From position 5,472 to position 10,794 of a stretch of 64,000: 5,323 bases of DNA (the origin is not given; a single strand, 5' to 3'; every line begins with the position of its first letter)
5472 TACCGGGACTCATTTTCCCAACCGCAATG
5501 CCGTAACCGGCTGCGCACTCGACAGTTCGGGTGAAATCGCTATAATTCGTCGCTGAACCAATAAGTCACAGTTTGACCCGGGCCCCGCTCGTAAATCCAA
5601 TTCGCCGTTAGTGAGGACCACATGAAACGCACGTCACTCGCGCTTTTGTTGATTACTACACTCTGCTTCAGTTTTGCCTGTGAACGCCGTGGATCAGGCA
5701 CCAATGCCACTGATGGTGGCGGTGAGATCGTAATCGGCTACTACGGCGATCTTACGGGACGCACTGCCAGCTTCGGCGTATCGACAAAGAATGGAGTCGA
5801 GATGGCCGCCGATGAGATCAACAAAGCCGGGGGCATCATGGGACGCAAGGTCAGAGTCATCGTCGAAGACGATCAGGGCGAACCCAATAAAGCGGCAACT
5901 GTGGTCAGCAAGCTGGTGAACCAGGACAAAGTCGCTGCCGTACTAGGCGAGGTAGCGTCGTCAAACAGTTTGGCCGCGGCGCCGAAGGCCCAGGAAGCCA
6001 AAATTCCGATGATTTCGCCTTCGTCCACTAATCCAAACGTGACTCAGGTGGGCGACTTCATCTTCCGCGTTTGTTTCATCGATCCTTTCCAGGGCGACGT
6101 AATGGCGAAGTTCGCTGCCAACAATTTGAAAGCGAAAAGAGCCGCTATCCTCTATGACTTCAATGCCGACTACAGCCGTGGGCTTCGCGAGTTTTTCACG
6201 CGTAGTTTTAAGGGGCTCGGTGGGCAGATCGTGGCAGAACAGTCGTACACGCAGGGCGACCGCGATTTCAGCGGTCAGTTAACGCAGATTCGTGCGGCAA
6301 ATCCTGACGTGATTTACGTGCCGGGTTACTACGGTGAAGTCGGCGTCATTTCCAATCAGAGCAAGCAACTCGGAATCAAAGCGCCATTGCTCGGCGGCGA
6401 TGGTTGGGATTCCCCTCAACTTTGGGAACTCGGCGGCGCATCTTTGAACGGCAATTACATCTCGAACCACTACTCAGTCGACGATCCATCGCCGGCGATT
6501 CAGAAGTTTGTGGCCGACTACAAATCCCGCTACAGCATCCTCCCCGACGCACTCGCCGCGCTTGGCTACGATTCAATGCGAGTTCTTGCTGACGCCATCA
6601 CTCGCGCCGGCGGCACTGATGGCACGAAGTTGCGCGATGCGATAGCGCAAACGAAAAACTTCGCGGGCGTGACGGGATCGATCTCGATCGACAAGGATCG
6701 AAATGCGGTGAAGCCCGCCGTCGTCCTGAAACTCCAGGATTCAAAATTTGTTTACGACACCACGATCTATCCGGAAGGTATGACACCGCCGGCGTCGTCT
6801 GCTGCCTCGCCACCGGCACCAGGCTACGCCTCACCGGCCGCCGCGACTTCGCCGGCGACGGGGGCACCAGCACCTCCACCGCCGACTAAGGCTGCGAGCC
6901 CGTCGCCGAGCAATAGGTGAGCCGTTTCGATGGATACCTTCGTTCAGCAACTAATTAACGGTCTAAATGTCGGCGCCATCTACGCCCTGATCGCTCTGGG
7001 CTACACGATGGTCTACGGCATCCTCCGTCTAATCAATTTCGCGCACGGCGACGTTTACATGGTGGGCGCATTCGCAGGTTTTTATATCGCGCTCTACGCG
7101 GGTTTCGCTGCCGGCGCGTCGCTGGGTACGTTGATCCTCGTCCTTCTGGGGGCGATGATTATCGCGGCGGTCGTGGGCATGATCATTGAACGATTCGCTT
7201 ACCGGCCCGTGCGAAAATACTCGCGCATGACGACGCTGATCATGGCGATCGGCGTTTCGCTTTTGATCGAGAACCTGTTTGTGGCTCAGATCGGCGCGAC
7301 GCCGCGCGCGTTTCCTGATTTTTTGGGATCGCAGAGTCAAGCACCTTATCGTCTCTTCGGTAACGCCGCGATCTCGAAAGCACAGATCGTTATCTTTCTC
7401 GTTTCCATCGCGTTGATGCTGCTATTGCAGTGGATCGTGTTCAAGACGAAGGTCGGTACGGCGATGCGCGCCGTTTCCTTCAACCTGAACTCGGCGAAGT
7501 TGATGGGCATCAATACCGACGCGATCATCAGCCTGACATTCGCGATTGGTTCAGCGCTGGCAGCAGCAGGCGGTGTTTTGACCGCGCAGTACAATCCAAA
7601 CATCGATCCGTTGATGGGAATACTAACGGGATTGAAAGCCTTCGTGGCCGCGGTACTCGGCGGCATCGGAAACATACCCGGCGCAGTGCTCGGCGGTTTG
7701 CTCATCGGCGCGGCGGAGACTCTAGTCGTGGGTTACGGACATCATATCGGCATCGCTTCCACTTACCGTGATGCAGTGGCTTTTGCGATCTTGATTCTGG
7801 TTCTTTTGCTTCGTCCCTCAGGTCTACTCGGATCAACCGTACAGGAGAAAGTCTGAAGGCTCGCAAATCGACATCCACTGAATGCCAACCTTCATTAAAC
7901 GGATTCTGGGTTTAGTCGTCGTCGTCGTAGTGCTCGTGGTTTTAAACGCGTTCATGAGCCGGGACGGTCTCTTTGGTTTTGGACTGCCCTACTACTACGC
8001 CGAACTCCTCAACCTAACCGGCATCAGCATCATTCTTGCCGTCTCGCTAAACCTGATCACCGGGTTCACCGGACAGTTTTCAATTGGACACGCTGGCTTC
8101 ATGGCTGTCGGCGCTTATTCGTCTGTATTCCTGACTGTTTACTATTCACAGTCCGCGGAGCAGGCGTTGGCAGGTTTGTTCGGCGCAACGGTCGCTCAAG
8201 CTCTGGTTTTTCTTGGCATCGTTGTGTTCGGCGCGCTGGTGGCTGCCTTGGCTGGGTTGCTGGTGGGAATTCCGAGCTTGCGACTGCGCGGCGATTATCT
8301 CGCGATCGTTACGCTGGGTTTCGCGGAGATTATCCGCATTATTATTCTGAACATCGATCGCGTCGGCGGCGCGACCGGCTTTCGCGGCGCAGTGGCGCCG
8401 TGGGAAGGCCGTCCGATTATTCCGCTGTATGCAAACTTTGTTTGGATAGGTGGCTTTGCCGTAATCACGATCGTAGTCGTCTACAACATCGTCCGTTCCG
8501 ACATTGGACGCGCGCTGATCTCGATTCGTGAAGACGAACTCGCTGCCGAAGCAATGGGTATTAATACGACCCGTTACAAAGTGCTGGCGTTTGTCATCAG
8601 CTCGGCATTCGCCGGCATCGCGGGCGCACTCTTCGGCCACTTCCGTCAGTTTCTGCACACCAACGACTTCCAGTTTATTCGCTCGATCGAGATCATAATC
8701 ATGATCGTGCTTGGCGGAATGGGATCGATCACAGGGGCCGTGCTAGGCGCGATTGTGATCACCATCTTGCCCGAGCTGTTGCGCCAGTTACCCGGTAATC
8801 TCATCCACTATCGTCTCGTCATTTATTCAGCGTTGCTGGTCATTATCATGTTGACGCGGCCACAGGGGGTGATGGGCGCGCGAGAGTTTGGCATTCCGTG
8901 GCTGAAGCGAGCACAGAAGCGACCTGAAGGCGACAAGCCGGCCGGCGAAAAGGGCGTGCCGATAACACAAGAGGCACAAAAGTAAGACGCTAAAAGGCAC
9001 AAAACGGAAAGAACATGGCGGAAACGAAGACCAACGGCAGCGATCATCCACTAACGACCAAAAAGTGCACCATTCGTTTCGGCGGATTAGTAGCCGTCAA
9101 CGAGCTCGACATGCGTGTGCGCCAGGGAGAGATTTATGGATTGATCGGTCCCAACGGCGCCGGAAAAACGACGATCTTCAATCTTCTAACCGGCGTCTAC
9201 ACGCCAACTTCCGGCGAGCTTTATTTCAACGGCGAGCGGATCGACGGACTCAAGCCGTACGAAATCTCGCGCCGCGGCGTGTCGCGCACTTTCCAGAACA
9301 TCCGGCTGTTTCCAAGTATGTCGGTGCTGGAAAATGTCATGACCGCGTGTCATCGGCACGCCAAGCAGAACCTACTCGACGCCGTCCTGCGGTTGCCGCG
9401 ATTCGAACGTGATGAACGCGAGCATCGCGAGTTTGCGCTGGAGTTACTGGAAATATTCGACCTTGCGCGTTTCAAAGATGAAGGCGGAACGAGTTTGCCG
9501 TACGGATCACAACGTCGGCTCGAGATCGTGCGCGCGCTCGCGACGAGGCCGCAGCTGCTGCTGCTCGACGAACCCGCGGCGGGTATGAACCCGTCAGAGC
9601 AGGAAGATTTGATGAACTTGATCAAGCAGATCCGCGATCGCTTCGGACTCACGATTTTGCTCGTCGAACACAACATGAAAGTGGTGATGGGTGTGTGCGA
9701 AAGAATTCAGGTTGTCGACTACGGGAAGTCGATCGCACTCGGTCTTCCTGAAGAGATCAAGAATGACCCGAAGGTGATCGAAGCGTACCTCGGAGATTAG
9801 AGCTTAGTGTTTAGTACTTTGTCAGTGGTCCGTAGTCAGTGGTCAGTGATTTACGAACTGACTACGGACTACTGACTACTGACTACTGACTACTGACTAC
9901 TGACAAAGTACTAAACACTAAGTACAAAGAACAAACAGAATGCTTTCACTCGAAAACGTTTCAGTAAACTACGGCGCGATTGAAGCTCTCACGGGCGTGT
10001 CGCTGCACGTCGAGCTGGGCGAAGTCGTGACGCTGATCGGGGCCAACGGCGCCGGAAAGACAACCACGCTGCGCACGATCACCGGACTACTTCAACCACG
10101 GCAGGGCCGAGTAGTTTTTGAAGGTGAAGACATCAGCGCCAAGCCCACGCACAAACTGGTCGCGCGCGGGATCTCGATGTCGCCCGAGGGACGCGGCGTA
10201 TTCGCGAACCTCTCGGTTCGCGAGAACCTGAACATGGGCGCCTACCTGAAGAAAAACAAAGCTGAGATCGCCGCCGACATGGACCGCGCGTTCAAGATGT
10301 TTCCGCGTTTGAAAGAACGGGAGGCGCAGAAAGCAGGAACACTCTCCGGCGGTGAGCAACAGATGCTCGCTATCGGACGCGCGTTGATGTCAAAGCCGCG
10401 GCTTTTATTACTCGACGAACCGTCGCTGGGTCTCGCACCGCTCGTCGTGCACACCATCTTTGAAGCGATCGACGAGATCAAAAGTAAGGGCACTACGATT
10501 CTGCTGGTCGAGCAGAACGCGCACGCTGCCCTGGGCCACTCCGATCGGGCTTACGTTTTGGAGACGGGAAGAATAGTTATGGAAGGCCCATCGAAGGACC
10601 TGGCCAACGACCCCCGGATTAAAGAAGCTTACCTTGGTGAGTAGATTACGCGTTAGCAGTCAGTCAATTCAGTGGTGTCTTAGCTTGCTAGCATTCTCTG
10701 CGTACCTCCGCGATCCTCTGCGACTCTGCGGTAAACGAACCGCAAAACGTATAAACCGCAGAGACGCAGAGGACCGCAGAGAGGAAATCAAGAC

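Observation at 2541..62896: Family of at least 13 intergenic hairpin elements whose arms are tandem copies of 7-9-nt words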

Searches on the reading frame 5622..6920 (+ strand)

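Call 17: search_protein_families(library=pfam, proteins=[window:5622-6920:+])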
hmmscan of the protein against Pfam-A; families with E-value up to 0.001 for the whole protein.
window:5622-6920:+ (432 aa): 3 families
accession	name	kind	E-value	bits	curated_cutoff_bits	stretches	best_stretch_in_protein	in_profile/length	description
PF13458.12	Peripla_BP_6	-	1.9e-72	245.2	31.7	1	35-372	1-339/343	Periplasmic binding protein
PF01094.35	ANF_receptor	-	7.2e-31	107.9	25.4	1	57-368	4-347/353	Receptor family ligand binding region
PF13433.12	Peripla_BP_5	-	1.3e-22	80.8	27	2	43-114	8-79/363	Periplasmic binding protein domain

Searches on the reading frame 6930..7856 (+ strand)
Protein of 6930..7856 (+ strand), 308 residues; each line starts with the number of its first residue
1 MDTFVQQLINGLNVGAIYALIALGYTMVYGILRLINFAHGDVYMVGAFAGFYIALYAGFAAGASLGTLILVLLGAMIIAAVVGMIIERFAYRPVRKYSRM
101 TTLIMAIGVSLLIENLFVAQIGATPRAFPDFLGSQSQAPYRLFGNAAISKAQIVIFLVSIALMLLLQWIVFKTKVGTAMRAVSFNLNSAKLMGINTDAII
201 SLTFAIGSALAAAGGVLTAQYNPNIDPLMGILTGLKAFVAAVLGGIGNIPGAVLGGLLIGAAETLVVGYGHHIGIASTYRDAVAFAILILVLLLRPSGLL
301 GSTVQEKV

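Call 69: search_protein_families(library=pfam, proteins=[window:6930-7856:+], max_evalue=0.00001)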
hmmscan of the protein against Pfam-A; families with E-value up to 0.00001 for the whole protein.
window:6930-7856:+ (308 aa): 1 family
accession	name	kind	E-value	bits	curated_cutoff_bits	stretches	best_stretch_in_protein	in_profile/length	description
PF02653.21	BPD_transp_2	-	2e-46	158.7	26.8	1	8-292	2-269/269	Branched-chain amino acid transport system / permease component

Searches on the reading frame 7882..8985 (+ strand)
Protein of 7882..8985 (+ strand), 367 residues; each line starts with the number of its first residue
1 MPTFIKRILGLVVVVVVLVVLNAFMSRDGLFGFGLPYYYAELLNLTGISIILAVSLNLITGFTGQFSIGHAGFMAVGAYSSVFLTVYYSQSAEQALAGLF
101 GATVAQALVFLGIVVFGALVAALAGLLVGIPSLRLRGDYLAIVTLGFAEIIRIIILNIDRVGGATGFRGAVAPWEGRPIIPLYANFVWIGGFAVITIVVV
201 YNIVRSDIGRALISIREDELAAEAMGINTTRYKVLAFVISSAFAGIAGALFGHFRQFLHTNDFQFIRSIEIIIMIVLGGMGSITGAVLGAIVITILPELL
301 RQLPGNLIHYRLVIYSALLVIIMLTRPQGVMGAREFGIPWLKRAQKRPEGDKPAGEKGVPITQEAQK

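Call 69: search_protein_families(library=pfam, proteins=[window:7882-8985:+], max_evalue=0.00001)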
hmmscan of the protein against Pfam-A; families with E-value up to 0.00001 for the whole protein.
window:7882-8985:+ (367 aa): 1 family
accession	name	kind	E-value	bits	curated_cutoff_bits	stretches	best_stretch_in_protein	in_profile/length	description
PF02653.21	BPD_transp_2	-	3.4e-47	161.3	26.8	1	40-323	3-269/269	Branched-chain amino acid transport system / permease component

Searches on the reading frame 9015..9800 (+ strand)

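Call 17: search_protein_families(library=pfam, proteins=[window:9015-9800:+])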
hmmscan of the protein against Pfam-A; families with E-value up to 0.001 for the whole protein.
window:9015-9800:+ (261 aa): 4 families
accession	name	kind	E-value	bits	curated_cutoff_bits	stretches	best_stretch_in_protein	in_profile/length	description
PF00005.33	ABC_tran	-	1.3e-32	113.7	25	1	29-188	2-136/137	ABC transporter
PF12399.14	BCA_ABC_TP_C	-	7.9e-10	38.6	25.5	1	240-261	3-24/27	Branched-chain amino acid ATP-binding cassette transporter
PF13304.12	AAA_21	-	1.8e-07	31.9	27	0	40-59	1-20/304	AAA domain, putative AbiEii toxin, Type IV TA system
PF13401.12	AAA_22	-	0.00095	19.9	27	0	40-217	7-121/130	AAA domain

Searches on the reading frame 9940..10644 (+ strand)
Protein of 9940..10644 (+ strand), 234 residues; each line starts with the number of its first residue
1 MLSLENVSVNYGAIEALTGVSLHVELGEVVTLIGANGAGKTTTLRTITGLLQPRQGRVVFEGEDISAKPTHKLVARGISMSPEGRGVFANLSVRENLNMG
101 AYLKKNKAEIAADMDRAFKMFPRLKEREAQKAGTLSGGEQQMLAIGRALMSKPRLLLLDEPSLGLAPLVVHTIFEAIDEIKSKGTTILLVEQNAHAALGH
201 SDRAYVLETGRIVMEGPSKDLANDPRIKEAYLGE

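Call 8: find_encoding_contigs(protein=window:9940-10644:+, flank=3000, max_places=6)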
Protein window:9940-10644:+ (234 aa): 10 contigs read that carry it; 5 places shown.
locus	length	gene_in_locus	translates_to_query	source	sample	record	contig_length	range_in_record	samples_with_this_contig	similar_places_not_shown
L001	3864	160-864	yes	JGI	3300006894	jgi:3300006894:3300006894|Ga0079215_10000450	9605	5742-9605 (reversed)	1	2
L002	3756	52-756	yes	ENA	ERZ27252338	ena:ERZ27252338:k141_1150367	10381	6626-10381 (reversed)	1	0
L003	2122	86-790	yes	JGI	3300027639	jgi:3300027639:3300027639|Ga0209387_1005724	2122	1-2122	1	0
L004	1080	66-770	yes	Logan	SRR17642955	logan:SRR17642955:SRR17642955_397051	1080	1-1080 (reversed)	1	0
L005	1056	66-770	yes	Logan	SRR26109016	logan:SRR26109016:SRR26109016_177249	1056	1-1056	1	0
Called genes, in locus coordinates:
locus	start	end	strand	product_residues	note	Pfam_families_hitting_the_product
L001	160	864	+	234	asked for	PF00005:ABC_tran, PF13304:AAA_21 (faint)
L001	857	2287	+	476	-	PF13433:Peripla_BP_5, PF13458:Peripla_BP_6, PF01094:ANF_receptor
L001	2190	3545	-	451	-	PF00206:Lyase_1, PF14698:ASL_C2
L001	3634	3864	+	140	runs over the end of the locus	PF01316:Arg_repressor, PF02863:Arg_repressor_C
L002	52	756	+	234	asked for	PF00005:ABC_tran, PF13304:AAA_21 (faint)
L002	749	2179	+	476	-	PF13433:Peripla_BP_5, PF13458:Peripla_BP_6, PF01094:ANF_receptor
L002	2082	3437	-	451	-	PF00206:Lyase_1, PF14698:ASL_C2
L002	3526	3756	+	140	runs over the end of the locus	PF01316:Arg_repressor, PF02863:Arg_repressor_C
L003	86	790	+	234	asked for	PF00005:ABC_tran, PF13304:AAA_21 (faint)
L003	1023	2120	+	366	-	?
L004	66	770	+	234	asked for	PF00005:ABC_tran, PF13304:AAA_21 (faint)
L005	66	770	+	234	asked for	PF00005:ABC_tran, PF13304:AAA_21 (faint)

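Call 17: search_protein_families(library=pfam, proteins=[window:9940-10644:+])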
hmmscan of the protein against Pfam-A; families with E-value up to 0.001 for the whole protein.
window:9940-10644:+ (234 aa): 4 families
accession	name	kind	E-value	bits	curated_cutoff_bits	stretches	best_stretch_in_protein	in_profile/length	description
PF00005.33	ABC_tran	-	1.1e-33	117.2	25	1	17-162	1-136/137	ABC transporter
PF13304.12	AAA_21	-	3e-11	44.4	27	1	132-189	235-295/304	AAA domain, putative AbiEii toxin, Type IV TA system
PF13401.12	AAA_22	-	0.00083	20.1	27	0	29-77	7-57/130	AAA domain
PF25199.1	nSTAND_NTPase5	-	0.00098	19.4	34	0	27-61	41-76/145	Novel STAND NTPase 5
